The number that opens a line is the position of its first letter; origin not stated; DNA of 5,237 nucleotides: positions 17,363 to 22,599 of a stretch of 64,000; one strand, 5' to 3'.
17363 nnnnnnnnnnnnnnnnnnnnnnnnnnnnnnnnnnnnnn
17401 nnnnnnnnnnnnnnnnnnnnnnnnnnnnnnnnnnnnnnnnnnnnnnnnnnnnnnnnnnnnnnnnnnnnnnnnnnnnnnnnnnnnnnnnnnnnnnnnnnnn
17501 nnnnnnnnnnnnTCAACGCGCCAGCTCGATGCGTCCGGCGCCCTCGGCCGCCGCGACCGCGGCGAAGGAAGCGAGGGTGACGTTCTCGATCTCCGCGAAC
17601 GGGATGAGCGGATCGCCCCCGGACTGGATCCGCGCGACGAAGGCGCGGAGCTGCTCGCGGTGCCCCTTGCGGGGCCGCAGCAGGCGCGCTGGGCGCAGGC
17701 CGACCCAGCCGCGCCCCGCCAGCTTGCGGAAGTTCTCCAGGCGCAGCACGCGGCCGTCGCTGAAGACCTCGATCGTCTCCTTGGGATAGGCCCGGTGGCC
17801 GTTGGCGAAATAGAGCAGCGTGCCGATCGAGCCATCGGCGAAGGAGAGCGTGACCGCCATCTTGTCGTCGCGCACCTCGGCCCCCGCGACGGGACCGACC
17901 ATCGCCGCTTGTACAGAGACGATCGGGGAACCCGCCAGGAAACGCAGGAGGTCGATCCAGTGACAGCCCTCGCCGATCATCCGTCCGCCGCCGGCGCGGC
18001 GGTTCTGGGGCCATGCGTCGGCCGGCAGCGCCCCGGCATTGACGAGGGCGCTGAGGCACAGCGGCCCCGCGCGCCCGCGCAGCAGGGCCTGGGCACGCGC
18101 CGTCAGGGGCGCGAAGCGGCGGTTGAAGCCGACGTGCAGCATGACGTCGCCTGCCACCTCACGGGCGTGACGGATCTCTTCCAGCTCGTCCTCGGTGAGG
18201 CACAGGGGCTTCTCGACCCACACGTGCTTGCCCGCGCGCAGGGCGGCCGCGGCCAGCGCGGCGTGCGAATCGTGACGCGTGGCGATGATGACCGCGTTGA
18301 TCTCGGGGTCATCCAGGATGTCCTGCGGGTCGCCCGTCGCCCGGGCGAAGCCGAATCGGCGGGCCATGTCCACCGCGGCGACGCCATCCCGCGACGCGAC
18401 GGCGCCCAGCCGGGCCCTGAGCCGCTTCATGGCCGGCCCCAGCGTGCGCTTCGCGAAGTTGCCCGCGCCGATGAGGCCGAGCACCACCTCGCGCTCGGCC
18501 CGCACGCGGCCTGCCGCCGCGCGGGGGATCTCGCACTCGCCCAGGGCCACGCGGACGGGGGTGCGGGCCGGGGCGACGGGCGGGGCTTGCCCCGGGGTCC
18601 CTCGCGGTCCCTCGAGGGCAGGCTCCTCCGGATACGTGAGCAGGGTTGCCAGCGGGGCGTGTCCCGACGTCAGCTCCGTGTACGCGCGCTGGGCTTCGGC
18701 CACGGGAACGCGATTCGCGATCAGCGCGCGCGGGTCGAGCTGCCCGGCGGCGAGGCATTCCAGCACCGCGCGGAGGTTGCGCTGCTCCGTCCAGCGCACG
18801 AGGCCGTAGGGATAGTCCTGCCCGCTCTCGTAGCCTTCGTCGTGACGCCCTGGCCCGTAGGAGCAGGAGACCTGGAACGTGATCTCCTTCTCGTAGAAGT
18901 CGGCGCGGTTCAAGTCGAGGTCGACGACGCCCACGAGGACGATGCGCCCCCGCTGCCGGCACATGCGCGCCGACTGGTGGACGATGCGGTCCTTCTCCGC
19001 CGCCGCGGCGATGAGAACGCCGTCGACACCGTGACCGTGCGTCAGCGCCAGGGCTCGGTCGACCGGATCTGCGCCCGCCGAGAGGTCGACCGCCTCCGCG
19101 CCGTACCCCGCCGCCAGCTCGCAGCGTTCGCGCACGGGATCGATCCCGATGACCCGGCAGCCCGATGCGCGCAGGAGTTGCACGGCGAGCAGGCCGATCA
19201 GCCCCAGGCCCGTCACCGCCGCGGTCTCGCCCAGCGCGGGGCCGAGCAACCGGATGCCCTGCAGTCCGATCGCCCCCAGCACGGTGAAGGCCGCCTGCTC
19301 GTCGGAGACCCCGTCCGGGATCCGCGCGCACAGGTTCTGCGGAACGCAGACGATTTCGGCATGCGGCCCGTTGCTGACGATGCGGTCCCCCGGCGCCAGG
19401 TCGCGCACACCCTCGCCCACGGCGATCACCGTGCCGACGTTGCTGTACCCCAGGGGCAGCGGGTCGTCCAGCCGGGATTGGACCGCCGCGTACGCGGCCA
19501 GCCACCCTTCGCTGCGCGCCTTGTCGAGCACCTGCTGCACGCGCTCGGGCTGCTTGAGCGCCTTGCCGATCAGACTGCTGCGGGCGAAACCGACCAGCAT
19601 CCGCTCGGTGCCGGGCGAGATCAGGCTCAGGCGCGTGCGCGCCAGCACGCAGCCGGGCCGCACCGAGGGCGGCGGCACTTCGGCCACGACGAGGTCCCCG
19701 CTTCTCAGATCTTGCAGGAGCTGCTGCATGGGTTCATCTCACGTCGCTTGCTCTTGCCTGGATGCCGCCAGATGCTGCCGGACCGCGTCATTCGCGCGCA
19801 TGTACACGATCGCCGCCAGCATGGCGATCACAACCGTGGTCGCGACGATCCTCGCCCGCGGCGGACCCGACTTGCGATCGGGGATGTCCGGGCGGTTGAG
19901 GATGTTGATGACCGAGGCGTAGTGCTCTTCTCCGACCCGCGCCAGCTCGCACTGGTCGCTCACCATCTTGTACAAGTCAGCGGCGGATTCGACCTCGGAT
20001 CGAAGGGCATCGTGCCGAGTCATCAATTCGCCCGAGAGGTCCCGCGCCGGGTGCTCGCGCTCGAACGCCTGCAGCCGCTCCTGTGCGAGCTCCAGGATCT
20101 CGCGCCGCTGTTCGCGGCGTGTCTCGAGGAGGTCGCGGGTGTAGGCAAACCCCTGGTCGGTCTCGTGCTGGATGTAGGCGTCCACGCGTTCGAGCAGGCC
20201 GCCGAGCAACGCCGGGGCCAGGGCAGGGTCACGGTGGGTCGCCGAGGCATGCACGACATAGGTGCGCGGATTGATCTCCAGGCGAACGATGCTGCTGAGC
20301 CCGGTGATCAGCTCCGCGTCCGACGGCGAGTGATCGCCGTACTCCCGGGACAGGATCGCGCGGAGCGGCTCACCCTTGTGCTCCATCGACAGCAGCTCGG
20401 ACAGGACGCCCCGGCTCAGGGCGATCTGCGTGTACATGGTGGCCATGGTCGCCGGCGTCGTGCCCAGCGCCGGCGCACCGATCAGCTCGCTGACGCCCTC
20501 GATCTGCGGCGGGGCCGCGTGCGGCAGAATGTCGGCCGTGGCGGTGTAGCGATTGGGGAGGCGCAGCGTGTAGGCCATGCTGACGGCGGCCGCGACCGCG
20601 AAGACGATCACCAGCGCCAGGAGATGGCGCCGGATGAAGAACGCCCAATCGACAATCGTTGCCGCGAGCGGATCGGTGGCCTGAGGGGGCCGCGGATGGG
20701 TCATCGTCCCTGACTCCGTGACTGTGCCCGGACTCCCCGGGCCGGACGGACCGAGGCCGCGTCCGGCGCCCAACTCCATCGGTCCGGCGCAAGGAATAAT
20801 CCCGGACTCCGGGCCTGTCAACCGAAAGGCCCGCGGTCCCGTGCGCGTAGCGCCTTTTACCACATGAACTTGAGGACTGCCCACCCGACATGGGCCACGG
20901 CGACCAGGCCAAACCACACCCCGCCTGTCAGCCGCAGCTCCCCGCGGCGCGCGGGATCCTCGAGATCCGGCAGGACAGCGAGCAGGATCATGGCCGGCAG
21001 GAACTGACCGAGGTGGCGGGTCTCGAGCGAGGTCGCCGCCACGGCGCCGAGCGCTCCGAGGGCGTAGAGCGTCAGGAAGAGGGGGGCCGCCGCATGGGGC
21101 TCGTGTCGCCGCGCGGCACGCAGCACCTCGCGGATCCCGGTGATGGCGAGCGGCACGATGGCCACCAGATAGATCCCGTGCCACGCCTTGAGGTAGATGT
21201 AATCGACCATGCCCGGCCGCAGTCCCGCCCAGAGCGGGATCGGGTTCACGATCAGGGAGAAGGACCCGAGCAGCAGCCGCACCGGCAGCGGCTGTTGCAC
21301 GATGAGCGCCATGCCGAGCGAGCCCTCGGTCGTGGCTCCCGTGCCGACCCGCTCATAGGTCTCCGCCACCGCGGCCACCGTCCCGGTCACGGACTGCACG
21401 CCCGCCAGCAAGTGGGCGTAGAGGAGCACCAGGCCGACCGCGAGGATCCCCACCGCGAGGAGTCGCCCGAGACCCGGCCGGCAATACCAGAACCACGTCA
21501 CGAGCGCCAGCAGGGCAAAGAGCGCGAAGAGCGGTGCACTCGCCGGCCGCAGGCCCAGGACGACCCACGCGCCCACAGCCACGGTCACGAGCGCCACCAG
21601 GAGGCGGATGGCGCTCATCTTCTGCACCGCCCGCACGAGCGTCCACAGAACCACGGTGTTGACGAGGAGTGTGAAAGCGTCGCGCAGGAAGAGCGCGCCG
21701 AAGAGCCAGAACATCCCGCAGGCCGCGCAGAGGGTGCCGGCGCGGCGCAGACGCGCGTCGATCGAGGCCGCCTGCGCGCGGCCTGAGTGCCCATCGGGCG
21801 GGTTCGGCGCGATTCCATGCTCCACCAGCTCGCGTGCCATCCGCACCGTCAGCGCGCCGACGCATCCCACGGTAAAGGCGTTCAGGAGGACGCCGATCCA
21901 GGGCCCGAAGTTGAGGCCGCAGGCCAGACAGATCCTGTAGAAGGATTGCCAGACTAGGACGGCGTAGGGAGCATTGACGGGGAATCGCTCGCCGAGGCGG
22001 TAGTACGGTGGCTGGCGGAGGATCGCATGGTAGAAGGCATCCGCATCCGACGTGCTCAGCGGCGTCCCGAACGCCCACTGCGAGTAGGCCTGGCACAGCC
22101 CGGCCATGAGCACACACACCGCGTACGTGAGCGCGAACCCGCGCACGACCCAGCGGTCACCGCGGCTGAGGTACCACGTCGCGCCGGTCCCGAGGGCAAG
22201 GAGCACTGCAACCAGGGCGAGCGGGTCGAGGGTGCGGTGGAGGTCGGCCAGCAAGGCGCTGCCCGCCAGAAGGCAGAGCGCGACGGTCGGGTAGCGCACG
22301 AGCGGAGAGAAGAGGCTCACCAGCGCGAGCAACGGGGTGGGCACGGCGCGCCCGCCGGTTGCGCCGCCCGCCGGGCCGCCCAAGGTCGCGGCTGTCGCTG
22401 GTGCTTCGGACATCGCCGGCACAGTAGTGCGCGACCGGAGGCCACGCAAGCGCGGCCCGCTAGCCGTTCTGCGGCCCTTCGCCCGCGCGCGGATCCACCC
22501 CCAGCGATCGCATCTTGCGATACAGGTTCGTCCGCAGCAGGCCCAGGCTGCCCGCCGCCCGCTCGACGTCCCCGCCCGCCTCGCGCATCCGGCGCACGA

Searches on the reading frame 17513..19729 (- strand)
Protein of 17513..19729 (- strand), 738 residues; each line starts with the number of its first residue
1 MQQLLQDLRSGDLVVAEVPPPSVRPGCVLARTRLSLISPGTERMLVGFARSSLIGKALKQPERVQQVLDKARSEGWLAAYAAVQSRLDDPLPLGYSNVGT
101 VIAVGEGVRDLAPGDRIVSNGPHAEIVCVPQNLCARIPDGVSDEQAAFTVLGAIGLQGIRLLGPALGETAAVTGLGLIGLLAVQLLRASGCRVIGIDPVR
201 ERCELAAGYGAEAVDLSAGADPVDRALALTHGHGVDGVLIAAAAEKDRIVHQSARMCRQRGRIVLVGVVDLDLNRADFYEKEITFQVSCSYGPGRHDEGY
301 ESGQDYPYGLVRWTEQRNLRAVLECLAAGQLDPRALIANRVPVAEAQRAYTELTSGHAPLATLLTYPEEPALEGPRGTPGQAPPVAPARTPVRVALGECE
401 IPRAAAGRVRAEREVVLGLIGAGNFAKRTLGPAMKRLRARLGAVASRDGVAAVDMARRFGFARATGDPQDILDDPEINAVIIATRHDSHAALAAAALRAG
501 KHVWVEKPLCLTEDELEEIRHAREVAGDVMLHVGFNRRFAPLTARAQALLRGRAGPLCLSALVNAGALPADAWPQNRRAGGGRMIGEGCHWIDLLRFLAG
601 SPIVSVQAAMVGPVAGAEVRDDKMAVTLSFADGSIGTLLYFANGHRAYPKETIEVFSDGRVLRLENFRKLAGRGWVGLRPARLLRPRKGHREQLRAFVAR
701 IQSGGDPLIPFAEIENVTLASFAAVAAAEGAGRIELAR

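Call 5: search_protein_families(library=ncbifam, proteins=[window:17513-19729:-], max_evalue=0.00001)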
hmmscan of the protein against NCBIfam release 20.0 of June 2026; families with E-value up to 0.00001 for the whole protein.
window:17513-19729:- (738 aa): 22 families
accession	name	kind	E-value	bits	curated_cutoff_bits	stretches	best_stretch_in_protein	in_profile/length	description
TIGR04380.1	myo_inos_iolG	equivalog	2.2e-30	105.7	355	1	416-665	3-253/330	inositol 2-dehydrogenase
NF052479.1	LevoglcsnDh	equivalog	1.5e-20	73.3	650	1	447-610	44-212/386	levoglucosan dehydrogenase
NF041097.1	keto_inos_dh_IolM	equivalog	5.4e-17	61.5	450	1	167-354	207-378/389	scyllo-inosose 3-dehydrogenase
NF008607.0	PRK11579.1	subfamily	5.1e-16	58.6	330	1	414-615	4-206/346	oxidoreductase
TIGR00692.1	tdh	equivalog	6e-15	55.1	458.35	1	120-280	116-273/340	L-threonine 3-dehydrogenase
NF003808.0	PRK05396.1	equivalog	2.7e-14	52.8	380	1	119-273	117-269/341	L-threonine 3-dehydrogenase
TIGR03989.1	Rxyl_3153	subfamily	1.6e-13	50.7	440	1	162-284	182-304/370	NDMA-dependent alcohol dehydrogenase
TIGR02824.1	quinone_pig3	subfamily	4e-12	45.8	296.8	1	94-270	62-241/325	putative NAD(P)H quinone oxidoreductase, PIG3 family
NF041172.1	AcrlCoa_red_Thmprot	equivalog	4.3e-12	45.6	500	1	121-272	116-261/334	acryloyl-CoA reductase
NF052679.1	InsChiInosDhIolG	equivalog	1.6e-11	43.8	540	1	416-541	4-131/343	bifunctional inositol 2-dehydrogenase/D-chiro-inositol 1-dehydrogenase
NF040723.1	UDP-GlcNAcDh_Arch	equivalog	1.8e-11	44.1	450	1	418-636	4-211/302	UDP-N-acetylglucosamine 3-dehydrogenase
NF007642.0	PRK10309.1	equivalog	1.2e-10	41.1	550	1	119-274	113-267/347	galactitol-1-phosphate 5-dehydrogenase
NF007489.0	PRK10083.1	equivalog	1.6e-10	40.5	376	1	120-284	114-278/339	Zn-dependent oxidoreductase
NF010344.0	PRK13771.1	subfamily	2.6e-10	39.8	349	1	120-270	115-258/334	putative alcohol dehydrogenase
TIGR03451.1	mycoS_dep_FDH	equivalog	3.4e-10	39.3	512.9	1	165-280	175-293/358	S-(hydroxymethyl)mycothiol dehydrogenase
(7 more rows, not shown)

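Call 6: search_protein_families(library=pfam, proteins=[window:17513-19729:-], max_evalue=0.00001)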
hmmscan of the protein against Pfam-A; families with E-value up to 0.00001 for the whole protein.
window:17513-19729:- (738 aa): 4 families
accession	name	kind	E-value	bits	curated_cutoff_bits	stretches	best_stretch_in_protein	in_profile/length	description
PF01408.29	GFO_IDH_MocA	-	1.3e-20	74.7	24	1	418-534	4-119/120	Oxidoreductase family, NAD-binding Rossmann fold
PF00107.32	ADH_zinc_N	-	9.3e-19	68.1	31.8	1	178-293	2-117/129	Zinc-binding dehydrogenase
PF22725.1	GFO_IDH_MocA_C3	-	1e-11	45.4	27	1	567-656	26-117/124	GFO/IDH/MocA C-terminal domain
PF02894.22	GFO_IDH_MocA_C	-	7.6e-08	32.8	22.9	1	572-645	31-107/218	Oxidoreductase family, C-terminal alpha/beta domain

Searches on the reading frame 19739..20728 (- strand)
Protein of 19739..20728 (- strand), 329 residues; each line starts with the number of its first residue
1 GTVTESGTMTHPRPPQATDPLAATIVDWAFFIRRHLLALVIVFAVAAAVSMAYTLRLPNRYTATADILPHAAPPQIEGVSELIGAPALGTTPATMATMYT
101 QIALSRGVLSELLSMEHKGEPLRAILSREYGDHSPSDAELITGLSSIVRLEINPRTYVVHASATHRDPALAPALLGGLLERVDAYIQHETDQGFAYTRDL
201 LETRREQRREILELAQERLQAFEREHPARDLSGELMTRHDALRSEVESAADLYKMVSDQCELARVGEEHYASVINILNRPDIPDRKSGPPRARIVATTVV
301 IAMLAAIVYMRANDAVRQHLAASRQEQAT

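Call 42: search_protein_families(library=pfam, proteins=[window:19739-20728:-], max_evalue=0.001)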
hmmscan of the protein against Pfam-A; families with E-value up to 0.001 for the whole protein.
window:19739-20728:- (329 aa): 1 family
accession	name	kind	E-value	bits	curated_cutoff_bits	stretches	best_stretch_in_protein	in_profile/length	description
PF02706.20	Wzz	-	5.1e-06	27.2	25.5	1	32-114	12-89/91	Chain length determinant protein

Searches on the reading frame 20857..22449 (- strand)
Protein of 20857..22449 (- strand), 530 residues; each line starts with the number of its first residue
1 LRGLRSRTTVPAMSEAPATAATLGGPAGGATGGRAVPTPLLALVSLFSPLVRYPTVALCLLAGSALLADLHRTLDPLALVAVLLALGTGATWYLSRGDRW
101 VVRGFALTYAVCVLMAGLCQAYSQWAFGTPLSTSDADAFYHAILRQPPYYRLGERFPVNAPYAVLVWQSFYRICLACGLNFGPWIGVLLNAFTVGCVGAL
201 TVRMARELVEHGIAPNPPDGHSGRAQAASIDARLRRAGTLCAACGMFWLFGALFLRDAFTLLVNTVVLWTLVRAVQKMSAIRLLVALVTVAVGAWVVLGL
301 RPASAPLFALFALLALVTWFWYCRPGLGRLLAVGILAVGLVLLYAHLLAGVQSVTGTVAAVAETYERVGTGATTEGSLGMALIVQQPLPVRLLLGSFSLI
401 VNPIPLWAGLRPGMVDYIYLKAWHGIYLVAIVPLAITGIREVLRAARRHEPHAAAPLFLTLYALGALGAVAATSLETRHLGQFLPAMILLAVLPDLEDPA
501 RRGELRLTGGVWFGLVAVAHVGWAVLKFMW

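Call 5: search_protein_families(library=ncbifam, proteins=[window:20857-22449:-], max_evalue=0.00001)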
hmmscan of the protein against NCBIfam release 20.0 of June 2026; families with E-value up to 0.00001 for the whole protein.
window:20857-22449:- (530 aa): 0 families

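Call 6: search_protein_families(library=pfam, proteins=[window:20857-22449:-], max_evalue=0.00001)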
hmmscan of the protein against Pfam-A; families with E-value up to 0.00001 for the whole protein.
window:20857-22449:- (530 aa): 0 families

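Call 69: search_protein_families(library=pfam, proteins=[window:20857-22449:-], max_evalue=1)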
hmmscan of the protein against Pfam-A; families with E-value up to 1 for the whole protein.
window:20857-22449:- (530 aa): 1 family
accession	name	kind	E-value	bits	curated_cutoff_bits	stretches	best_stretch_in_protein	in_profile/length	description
PF00320.33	GATA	-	0.48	10.5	26.8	0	239-248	21-30/36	GATA zinc finger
